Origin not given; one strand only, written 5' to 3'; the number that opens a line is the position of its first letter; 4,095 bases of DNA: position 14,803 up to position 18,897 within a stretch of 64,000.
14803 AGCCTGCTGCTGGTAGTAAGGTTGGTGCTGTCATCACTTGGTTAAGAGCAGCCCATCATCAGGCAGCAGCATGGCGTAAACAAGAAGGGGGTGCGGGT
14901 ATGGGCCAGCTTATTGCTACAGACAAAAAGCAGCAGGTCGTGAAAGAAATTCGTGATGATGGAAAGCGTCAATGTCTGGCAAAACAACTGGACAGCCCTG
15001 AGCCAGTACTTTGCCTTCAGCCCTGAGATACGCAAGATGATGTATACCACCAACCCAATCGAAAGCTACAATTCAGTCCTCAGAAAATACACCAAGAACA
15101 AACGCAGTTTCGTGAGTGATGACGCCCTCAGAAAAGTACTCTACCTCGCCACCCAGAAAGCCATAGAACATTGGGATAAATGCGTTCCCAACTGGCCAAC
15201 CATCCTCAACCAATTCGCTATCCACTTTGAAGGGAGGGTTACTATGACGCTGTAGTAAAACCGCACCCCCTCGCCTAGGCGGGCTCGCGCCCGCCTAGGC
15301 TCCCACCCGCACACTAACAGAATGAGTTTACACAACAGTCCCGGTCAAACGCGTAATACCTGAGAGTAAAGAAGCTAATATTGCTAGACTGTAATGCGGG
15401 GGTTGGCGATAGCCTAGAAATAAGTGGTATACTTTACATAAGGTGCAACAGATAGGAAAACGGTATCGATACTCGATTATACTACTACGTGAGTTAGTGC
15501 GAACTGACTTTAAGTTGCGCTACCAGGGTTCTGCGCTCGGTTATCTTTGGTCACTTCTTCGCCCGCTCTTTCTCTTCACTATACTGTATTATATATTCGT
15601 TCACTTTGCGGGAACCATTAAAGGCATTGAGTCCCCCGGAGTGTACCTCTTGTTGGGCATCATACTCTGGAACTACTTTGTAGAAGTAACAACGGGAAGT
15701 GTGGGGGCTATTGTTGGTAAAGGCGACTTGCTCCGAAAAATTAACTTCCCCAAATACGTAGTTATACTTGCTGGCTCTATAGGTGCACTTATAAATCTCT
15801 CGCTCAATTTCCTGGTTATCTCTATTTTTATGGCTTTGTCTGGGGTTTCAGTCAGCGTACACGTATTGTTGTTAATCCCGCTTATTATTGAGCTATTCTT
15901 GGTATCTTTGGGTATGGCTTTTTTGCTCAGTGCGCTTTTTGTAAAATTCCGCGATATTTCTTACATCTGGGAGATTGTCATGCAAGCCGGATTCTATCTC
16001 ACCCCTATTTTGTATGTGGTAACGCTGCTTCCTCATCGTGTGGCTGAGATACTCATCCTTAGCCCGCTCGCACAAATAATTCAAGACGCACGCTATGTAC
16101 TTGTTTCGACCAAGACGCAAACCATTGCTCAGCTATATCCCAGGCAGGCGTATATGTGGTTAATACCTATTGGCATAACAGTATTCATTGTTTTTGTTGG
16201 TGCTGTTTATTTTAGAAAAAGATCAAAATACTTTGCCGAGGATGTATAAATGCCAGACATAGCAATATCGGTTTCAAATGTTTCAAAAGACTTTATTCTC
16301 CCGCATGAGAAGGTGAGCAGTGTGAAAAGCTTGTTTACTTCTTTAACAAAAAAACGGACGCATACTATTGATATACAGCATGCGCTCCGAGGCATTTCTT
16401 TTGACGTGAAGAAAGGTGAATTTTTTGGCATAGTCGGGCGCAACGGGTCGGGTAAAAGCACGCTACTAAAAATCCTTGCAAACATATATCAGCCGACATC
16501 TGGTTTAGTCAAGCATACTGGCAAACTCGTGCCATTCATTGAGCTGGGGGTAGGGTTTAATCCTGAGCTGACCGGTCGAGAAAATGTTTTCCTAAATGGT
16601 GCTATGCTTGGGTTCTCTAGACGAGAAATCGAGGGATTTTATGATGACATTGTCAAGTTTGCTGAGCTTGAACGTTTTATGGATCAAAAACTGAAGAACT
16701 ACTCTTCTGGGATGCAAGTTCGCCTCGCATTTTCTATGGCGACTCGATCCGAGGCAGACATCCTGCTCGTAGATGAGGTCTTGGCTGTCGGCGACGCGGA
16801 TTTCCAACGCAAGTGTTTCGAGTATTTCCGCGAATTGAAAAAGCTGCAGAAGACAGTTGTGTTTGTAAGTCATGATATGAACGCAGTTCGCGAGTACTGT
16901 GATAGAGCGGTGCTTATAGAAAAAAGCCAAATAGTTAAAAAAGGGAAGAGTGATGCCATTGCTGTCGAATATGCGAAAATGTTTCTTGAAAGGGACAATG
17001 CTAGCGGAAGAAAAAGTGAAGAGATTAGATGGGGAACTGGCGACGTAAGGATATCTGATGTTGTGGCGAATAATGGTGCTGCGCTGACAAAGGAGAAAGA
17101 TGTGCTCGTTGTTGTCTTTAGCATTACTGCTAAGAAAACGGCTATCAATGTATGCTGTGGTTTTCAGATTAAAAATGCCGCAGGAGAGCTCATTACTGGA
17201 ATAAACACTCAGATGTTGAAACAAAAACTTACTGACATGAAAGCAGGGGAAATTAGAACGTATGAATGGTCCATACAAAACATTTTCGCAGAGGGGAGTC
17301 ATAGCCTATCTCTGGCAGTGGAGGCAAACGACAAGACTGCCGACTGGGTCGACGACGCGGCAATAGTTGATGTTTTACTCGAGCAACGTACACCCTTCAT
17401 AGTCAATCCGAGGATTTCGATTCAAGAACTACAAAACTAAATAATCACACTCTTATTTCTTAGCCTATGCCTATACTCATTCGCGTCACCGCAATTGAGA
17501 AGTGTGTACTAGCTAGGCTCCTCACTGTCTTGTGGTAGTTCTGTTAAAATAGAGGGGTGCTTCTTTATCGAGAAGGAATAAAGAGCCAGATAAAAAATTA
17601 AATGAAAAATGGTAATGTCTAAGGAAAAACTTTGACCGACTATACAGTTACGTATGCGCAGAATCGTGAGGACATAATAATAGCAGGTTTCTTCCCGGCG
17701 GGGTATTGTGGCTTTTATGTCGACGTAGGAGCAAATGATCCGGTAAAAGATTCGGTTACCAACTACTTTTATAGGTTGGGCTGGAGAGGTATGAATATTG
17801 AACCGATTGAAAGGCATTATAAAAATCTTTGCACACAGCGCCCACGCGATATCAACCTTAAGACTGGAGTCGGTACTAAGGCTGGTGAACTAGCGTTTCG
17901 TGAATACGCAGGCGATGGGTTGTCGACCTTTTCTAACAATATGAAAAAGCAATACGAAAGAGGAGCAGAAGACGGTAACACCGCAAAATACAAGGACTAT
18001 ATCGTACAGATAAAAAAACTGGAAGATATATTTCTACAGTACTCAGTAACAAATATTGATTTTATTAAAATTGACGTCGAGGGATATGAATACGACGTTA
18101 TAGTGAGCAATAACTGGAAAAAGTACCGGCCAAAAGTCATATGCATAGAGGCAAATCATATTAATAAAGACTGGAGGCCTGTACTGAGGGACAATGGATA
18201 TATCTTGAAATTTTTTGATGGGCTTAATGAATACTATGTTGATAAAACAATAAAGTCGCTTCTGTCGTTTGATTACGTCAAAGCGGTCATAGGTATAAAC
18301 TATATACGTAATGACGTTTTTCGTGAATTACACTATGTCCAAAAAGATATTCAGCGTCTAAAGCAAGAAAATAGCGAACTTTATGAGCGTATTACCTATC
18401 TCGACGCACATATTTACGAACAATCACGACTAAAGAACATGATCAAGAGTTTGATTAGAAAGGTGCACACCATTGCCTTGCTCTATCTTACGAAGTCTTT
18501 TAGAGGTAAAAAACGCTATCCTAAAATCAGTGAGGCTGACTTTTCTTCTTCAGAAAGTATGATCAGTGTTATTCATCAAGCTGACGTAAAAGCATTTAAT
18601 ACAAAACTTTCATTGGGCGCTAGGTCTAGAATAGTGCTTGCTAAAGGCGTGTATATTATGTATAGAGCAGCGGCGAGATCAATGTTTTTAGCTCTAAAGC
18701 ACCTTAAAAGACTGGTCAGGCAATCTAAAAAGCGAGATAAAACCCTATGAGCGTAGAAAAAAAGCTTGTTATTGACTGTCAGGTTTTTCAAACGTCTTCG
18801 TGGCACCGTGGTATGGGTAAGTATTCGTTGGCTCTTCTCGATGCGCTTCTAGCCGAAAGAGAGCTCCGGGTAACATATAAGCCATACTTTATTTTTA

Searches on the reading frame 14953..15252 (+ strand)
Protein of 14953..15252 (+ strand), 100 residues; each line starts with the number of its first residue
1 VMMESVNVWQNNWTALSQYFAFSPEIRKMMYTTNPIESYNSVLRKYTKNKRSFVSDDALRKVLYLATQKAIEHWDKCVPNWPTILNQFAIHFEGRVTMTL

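Call 52: search_protein_families(library=pfam, proteins=[window:14953-15252:+], max_evalue=0.01)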
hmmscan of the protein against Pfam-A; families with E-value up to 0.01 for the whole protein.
window:14953-15252:+ (100 aa): 1 family
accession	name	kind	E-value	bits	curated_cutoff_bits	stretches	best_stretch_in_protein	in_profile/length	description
PF00872.24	Transposase_mut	-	1.4e-10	41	21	1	7-76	309-378/379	Transposase, Mutator family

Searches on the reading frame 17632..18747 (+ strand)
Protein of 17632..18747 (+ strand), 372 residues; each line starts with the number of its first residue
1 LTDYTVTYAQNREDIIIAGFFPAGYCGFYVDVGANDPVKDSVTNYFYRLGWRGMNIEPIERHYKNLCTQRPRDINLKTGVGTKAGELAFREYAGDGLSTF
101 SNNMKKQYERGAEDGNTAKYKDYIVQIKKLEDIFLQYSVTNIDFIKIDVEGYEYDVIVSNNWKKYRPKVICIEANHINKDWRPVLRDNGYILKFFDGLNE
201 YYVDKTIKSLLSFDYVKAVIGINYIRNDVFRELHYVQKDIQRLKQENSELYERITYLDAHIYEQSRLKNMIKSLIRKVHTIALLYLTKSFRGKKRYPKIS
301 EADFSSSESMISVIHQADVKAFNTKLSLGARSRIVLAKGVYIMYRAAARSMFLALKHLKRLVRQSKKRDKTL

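Call 74: search_protein_families(library=pfam, proteins=[window:17632-18747:+], max_evalue=0.001)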
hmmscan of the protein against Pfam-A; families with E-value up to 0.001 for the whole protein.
window:17632-18747:+ (372 aa): 1 family
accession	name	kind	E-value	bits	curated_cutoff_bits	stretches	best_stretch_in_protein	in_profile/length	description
PF05050.19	Methyltransf_21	-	6.7e-25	88.6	22.7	1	31-191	1-172/173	Methyltransferase FkbM domain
